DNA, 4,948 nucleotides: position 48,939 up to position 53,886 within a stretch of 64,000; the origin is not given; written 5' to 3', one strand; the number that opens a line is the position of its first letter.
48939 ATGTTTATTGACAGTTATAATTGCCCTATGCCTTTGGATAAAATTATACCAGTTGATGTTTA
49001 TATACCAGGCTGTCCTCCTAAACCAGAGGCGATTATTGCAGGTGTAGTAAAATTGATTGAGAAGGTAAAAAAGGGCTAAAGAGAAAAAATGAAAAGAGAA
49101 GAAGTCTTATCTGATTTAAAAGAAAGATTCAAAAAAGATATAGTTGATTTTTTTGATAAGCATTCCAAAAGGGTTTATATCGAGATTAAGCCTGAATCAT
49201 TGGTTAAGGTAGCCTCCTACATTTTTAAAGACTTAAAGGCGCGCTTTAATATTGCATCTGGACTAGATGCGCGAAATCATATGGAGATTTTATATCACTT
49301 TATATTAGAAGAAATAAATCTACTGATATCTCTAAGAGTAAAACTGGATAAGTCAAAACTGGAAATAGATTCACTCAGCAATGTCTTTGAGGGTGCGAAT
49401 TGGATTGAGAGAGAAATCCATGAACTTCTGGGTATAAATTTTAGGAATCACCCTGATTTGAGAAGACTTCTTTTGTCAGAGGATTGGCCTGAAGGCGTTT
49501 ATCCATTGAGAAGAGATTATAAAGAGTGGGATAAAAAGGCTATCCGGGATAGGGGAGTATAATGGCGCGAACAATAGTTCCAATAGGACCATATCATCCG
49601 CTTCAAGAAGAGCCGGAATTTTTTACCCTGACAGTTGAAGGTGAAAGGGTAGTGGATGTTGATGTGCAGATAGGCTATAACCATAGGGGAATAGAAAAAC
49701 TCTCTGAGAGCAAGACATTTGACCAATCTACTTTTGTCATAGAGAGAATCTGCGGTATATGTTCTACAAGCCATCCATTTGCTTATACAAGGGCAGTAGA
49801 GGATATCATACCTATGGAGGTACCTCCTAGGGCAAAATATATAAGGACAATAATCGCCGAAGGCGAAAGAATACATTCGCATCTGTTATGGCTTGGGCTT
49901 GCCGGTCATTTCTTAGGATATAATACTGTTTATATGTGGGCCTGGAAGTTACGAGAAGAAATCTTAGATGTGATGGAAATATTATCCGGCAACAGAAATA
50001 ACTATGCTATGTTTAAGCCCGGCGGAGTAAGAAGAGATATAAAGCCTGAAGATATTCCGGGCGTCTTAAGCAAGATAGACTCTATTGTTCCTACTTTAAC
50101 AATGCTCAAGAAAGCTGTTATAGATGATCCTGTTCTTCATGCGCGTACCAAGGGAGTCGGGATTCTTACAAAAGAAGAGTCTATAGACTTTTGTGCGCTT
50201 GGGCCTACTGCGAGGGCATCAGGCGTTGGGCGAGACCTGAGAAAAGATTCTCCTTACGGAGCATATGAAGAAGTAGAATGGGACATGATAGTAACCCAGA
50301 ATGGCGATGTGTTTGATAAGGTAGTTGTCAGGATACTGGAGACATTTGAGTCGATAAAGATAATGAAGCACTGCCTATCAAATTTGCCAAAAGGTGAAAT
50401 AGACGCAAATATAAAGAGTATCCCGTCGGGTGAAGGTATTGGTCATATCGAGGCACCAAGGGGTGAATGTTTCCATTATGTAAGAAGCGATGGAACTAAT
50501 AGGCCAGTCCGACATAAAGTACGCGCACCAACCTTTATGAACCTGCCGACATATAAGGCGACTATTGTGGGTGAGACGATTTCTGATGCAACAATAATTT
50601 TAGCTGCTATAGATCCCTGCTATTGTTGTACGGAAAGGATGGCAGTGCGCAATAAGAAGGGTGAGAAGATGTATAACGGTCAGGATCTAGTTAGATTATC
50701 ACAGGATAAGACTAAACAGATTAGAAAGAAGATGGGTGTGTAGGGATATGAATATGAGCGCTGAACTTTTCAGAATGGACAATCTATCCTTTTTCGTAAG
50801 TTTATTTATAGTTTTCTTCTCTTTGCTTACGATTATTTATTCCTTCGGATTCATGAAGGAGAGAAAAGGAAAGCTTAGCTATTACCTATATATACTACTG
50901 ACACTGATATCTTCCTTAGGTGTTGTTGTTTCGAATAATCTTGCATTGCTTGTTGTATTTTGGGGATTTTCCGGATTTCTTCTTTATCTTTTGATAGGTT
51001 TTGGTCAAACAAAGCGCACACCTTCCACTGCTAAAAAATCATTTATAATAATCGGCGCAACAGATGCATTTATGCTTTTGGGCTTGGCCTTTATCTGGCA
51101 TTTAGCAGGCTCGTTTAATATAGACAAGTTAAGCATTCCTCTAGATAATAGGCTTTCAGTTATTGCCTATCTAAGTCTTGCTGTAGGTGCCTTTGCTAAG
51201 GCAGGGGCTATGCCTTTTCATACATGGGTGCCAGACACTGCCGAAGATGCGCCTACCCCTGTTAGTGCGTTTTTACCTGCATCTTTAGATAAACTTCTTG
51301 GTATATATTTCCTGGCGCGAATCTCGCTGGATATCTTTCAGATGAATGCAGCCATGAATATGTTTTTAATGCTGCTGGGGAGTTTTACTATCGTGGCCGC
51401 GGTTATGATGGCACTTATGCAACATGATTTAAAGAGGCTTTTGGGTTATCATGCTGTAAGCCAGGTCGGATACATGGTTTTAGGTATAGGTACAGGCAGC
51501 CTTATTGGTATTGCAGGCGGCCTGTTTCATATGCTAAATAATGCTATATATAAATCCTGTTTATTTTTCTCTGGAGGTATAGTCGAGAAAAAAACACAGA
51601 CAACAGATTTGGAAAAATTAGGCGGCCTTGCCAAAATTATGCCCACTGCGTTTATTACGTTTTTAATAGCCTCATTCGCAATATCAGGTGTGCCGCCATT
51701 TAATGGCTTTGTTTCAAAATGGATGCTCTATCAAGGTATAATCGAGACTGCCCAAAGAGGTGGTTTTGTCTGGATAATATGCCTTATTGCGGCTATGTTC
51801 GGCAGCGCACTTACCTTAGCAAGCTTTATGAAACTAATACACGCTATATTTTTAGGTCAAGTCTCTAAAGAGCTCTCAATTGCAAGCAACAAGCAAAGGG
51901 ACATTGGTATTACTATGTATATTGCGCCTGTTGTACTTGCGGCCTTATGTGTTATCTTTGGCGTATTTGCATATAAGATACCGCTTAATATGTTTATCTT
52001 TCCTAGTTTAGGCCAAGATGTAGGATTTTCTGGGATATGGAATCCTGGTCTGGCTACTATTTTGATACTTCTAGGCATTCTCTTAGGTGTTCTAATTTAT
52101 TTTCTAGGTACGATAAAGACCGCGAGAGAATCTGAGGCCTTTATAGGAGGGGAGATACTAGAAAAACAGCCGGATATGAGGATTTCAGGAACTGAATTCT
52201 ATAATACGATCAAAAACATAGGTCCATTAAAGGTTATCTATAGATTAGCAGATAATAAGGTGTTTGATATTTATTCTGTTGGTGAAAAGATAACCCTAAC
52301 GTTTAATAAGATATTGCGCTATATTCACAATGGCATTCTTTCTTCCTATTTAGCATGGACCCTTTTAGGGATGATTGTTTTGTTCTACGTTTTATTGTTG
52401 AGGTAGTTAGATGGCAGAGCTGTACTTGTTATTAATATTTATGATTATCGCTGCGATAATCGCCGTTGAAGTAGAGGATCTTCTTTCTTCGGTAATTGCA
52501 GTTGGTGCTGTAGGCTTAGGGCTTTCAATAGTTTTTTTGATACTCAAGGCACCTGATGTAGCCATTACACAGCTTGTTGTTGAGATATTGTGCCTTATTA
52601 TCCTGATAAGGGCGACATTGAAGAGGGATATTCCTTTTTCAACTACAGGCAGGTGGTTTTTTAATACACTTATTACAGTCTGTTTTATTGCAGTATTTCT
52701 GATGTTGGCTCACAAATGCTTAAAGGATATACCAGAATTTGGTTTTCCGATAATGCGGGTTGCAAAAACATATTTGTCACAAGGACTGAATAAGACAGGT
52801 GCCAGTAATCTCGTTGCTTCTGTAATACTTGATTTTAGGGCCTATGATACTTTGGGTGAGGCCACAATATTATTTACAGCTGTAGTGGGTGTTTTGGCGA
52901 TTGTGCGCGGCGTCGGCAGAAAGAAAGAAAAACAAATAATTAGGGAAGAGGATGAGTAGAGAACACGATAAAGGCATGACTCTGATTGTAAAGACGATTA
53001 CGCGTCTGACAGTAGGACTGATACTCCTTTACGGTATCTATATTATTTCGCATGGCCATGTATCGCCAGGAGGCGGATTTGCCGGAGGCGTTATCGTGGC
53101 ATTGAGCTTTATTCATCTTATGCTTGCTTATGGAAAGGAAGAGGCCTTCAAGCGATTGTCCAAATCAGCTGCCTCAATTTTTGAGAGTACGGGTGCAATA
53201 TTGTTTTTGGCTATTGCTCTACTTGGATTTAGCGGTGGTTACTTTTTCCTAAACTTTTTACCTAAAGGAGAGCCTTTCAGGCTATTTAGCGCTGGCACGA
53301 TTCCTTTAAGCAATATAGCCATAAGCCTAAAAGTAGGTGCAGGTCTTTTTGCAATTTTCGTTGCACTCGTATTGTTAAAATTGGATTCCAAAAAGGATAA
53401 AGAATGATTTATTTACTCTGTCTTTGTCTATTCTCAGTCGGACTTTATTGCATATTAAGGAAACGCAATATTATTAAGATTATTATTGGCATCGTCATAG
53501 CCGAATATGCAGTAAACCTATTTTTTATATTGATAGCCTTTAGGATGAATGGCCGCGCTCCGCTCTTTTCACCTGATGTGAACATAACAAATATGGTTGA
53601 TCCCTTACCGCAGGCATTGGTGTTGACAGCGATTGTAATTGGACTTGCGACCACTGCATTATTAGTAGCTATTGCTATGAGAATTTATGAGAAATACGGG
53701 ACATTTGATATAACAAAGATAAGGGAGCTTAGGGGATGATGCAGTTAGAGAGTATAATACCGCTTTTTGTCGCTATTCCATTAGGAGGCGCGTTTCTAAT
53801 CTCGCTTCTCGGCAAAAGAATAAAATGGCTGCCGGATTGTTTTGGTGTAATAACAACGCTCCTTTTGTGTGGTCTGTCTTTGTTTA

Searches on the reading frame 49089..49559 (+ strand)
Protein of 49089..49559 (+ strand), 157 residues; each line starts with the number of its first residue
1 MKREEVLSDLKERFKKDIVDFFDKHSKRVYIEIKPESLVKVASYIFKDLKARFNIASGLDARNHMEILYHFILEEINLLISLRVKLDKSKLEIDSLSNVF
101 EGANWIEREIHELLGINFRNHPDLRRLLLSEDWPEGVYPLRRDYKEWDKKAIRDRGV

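Call 5: search_protein_families(library=pfam, proteins=[window:49089-49559:+])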
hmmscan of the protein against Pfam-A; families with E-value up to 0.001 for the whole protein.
window:49089-49559:+ (157 aa): 1 family
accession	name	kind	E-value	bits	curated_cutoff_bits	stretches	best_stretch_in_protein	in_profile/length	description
PF00329.25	Complex1_30kDa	-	2.2e-29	103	22.5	1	31-145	1-119/124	Respiratory-chain NADH dehydrogenase, 30 Kd subunit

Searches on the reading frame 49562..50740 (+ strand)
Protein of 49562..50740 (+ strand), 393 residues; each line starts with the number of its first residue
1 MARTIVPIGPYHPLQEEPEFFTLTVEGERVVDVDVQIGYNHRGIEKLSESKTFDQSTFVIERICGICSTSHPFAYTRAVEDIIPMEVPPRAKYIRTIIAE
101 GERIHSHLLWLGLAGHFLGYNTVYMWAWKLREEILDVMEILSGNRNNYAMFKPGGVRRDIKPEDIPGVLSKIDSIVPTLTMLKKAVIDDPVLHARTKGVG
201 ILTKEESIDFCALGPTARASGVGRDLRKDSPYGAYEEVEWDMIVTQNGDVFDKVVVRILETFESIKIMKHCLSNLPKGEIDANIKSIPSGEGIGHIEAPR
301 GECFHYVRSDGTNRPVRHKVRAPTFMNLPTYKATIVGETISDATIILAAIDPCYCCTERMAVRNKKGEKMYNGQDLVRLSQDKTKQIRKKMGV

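Call 5: search_protein_families(library=pfam, proteins=[window:49562-50740:+])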
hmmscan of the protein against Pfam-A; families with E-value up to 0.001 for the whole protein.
window:49562-50740:+ (393 aa): 2 families
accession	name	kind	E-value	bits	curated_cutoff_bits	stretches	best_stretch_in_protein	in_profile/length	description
PF00346.24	Complex1_49kDa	-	5.8e-68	229.3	24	2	118-283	2-167/271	Respiratory-chain NADH dehydrogenase, 49 Kd subunit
PF00374.24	NiFeSe_Hases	-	9e-18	64.9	25.8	1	42-110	1-69/508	Nickel-dependent hydrogenase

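Call 7: search_protein_families(library=ncbifam, proteins=[window:49562-50740:+], max_evalue=0.00001)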
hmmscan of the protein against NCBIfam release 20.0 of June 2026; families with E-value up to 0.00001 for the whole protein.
window:49562-50740:+ (393 aa): 15 families
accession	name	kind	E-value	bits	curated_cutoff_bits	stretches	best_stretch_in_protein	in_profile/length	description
NF004739.1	PRK06075.1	equivalog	3.9e-97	325.4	360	2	6-282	3-279/384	NADH-quinone oxidoreductase subunit D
TIGR01962.1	NuoD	equivalog_domain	3.3e-86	289.6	459.35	2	4-285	3-284/386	NADH dehydrogenase (quinone) subunit D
NF040602.1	F420_dehyd_FpoD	exception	3.6e-80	269.7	600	1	4-357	8-370/372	F420H2 dehydrogenase subunit FpoD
NF008974.0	PRK12322.1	equivalog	8.2e-78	261.9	522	1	6-352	9-359/366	NADH-quinone oxidoreductase subunit D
NF009808.0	PRK13292.1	equivalog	5.1e-71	239.6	1156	2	4-279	408-683/791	NADH-quinone oxidoreductase subunit B/C/D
NF008728.0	PRK11742.1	equivalog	2.6e-63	214.3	840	2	7-283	218-494/598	NADH-quinone oxidoreductase subunit C/D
NF005649.0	PRK07415.1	equivalog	9.5e-59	199.4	583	2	4-281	11-289/394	NAD(P)H-quinone oxidoreductase subunit H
TIGR03295.1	frhA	equivalog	1.7e-23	83.3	392.5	2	42-110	41-109/412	coenzyme F420 hydrogenase subunit alpha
NF033181.1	NiFeSe_hydrog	equivalog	2.9e-19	69.3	600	1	24-110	21-106/507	nickel-dependent hydrogenase large subunit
NF045518.1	H2_NiFeSe_large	exception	6.1e-17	61.6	780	1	23-110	20-106/485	NiFeSe hydrogenase large subunit HysA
NF041785.2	VhuA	equivalog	5.1e-15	54.9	800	1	29-110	27-107/418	F420-non-reducing hydrogenase Vhu subunit A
NF007778.0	PRK10467.1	equivalog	3.3e-14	52.1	969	1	36-109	33-106/567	hydrogenase 2 large subunit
NF040828.1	sulfhyd_ShyA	equivalog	3.4e-14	52.5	700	1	24-125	20-123/415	NAD(P)-dependent hydrogenase/sulfhydrogenase 2 subunit alpha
NF007550.0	PRK10170.1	equivalog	8.3e-10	37.7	1101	1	25-110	37-122/597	Ni/Fe-hydrogenase large subunit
NF040832.1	sulfhyd_HydA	equivalog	3.7e-07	29.6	880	1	25-136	23-136/426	NADPH-dependent hydrogenase/sulfhydrogenase 1 subunit alpha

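Call 34: search_solved_structures(query=window:49562-50740:+, max_evalue=1e-10, show_alignments=0)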
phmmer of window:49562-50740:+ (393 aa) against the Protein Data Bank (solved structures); distinct sequences matched with E-value up to 1e-10: 78 (the best 60 are shown).
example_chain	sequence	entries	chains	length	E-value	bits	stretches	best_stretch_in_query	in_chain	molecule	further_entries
6cfw_L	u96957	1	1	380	1.7e-91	310.3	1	6-359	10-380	Membrane-bound hydrogenase subunit alpha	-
7z0s_E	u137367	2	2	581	7.8e-82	278.5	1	4-381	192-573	Formate hydrogenlyase subunit 5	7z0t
2fug_4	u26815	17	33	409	5.7e-63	216.4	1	6-289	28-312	NADH-quinone oxidoreductase chain 4 | NADH-QUINONE OXIDOREDUCTASE SUBUNIT 4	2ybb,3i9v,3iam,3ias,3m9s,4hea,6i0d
7q5y_B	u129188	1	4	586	4.4e-62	213.5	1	4-282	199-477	NADH-quinone oxidoreductase subunit C/D 2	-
6h8k_C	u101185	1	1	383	3.7e-56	194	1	7-282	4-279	NUCM protein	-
6gcs_C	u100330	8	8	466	5e-56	193.6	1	6-282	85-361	49-KDA PROTEIN (NUCM) | Subunit NUCM of NADH:Ubiquinone Oxidoreductase (Complex I) | NUCM protein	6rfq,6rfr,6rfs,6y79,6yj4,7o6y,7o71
7zm7_C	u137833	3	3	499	1.5e-55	192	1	6-281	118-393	NADH-ubiquinone oxidoreductase 49 kDa subunit-like protein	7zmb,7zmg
9iho_D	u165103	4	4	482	3.1e-55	191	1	7-282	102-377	NUCM (49 kDa) subunit of mitochondrial NADH:ubiquinone oxidoreductase (Complex I)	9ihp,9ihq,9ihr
7b0n_D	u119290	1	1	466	3.4e-55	190.8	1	6-282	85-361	NUCM protein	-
4wz7_C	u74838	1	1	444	7.8e-54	186.4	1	6-282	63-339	NUCM protein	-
8ba0_D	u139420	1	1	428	8.6e-54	186.2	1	7-284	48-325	Complex I-49kD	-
8b9z_D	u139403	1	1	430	8.8e-54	186.2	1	7-284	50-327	Complex I-49kD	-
8esw_S2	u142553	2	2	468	1.3e-53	185.7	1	7-284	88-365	Complex I-49kD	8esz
8e9g_D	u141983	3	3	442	1.8e-52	181.8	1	3-285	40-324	NADH-quinone oxidoreductase subunit D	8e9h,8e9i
5xtb_Q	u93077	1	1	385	2e-51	178.4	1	8-283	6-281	NADH dehydrogenase [ubiquinone] iron-sulfur protein 2, mitochondrial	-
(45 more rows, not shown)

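Call 46: find_related_loci(query=window:49562-50740:+, collection=metagenome_contigs, flank=10000)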
Query window:49562-50740:+ (393 aa) in metagenome_contigs; peptide patterns used: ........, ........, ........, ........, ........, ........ (x = any residue, [..] = any of these).
303 stretches matched a pattern; 219 encode a relative of the query (tblastn E <= 1e-3); the best 80 are kept; 80 distinct loci.
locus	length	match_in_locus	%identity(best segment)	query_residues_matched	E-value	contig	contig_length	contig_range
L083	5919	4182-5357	89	1-392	0e+0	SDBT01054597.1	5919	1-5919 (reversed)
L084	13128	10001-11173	88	1-391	0e+0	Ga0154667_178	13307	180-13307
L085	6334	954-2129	88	1-392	0e+0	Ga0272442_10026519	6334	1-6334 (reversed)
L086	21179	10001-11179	87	1-393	0e+0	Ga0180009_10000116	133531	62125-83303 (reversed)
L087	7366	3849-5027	86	1-393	0e+0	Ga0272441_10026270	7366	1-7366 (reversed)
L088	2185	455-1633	85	1-393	0e+0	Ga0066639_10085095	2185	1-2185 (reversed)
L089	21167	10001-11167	87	3-391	0e+0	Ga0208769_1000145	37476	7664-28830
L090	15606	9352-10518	86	1-389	0e+0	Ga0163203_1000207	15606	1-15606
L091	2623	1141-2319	86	1-393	0e+0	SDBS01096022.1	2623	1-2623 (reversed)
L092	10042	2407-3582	86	1-392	0e+0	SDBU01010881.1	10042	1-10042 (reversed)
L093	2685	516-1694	85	1-393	0e+0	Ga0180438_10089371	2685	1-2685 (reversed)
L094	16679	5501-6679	85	1-393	0e+0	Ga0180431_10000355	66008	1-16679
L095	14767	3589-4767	85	1-393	0e+0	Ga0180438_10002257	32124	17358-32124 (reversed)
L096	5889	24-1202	86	1-393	0e+0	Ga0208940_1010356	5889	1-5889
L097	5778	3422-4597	86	1-392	0e+0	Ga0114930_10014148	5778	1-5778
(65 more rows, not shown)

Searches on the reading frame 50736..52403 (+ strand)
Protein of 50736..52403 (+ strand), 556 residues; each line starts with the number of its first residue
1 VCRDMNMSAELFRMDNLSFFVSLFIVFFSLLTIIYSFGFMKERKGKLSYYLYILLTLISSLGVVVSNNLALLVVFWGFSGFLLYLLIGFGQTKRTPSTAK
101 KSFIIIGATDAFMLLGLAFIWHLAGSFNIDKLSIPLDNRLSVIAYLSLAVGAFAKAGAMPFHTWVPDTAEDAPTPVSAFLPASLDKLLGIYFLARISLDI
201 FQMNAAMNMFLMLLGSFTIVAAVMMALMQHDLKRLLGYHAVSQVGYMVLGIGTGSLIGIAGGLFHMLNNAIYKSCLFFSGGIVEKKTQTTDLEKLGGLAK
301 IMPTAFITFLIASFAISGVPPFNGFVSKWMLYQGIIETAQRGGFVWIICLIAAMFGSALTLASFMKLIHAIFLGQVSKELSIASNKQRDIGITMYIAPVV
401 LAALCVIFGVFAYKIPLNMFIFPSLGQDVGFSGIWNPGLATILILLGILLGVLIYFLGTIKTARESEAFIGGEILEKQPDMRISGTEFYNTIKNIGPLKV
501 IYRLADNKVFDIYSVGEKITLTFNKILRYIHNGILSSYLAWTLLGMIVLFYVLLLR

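Call 5: search_protein_families(library=pfam, proteins=[window:50736-52403:+])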
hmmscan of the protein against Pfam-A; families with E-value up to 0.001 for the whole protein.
window:50736-52403:+ (556 aa): 2 families
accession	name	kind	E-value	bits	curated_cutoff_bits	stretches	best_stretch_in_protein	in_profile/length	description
PF00361.26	Proton_antipo_M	-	1.5e-57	195.5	21.5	1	66-351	1-289/294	NADH:quinone oxidoreductase/Mrp antiporter, TM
PF00662.26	Proton_antipo_N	-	0.00014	22.1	24.5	1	12-49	13-50/51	NADH-Ubiquinone oxidoreductase (complex I), chain 5 N-terminus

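Call 7: search_protein_families(library=ncbifam, proteins=[window:50736-52403:+], max_evalue=0.00001)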
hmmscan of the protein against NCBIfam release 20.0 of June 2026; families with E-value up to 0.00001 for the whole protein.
window:50736-52403:+ (556 aa): 75 families (the best 25 are shown)
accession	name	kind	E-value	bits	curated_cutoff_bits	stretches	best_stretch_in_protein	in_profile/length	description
NF005141.0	PRK06590.1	equivalog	1.5e-77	262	556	1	12-554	77-610/615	NADH-quinone oxidoreductase subunit L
NF006240.0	PRK08376.1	subfamily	6.6e-77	259.6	662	1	11-423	85-502/521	putative monovalent cation/H+ antiporter subunit D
NF006419.0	PRK08668.1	equivalog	5.9e-74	249.9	617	1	12-551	66-610/613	NADH dehydrogenase subunit M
NF009288.0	PRK12648.1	equivalog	1.8e-72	244.8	1104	1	12-459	72-524/954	monovalent cation/H+ antiporter subunit A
TIGR01974.1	NDH_I_L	subfamily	2e-71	241.7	407.5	1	12-552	78-628/630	NADH-quinone oxidoreductase subunit L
NF009285.0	PRK12645.1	equivalog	3e-70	237.4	1028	1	13-412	75-493/804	Na+/H+ antiporter subunit A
NF009287.0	PRK12647.1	equivalog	9e-70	236.1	937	1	12-416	72-471/773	putative monovalent cation/H+ antiporter subunit A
NF005086.0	PRK06521.1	equivalog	3.6e-69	233.9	667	1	11-414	75-494/669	hydrogenase 4 subunit B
NF005097.0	PRK06525.1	equivalog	4.5e-69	233.4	430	1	13-414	73-477/480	hydrogenase 4 subunit D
TIGR00940.1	2a6301s01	subfamily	2e-67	228.2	920.45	1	12-414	71-491/793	monovalent cation:proton antiporter subunit A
NF009289.0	PRK12649.1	equivalog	2.1e-66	224.8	1117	1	13-425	77-497/789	putative monovalent cation/H+ antiporter subunit A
NF009284.0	PRK12644.1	equivalog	8.1e-64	216.1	962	1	12-415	70-474/975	Na+/H+ antiporter subunit A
NF009310.0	PRK12668.1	equivalog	2.7e-63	214.7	564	1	5-412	57-434/584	Na(+)/H(+) antiporter subunit D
NF006418.0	PRK08667.1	equivalog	4.6e-61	207.2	794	1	12-504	73-566/644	hydrogenase membrane subunit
NF006236.0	PRK08375.1-1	equivalog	6.4e-57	193.6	663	1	12-413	76-482/493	putative monovalent cation/H+ antiporter subunit D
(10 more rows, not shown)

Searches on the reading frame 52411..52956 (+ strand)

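Call 5: search_protein_families(library=pfam, proteins=[window:52411-52956:+])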
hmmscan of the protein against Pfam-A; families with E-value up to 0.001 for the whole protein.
window:52411-52956:+ (182 aa): 2 families
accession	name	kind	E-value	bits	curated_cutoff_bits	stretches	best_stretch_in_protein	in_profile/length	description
PF13244.11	MbhD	-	7.1e-17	61.8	27.2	1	9-68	1-61/67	MBH, subunit D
PF20501.3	MbhE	-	6.9e-09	36.1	27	1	116-167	32-83/98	MBH, subunit E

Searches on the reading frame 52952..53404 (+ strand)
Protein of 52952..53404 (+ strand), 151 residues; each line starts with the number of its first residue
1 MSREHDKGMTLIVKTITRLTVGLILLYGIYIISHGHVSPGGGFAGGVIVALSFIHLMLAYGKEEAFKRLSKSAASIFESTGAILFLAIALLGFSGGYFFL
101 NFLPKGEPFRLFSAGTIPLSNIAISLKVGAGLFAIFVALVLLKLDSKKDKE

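Call 5: search_protein_families(library=pfam, proteins=[window:52952-53404:+])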
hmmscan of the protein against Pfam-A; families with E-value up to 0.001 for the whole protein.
window:52952-53404:+ (151 aa): 1 family
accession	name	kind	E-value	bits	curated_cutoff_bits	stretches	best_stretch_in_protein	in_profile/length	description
PF04039.18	MnhB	-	1.2e-25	90.6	22.5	1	12-132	1-125/127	Domain related to MnhB subunit of Na+/H+ antiporter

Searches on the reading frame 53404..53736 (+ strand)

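Call 6: search_protein_families(library=pfam, proteins=[window:53404-53736:+])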
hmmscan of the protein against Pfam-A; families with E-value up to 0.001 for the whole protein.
window:53404-53736:+ (111 aa): 1 family
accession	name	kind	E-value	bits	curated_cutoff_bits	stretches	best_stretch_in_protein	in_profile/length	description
PF00420.29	Oxidored_q2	-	2.2e-26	91.8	26.1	1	1-110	1-94/95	NADH-ubiquinone/plastoquinone oxidoreductase chain 4L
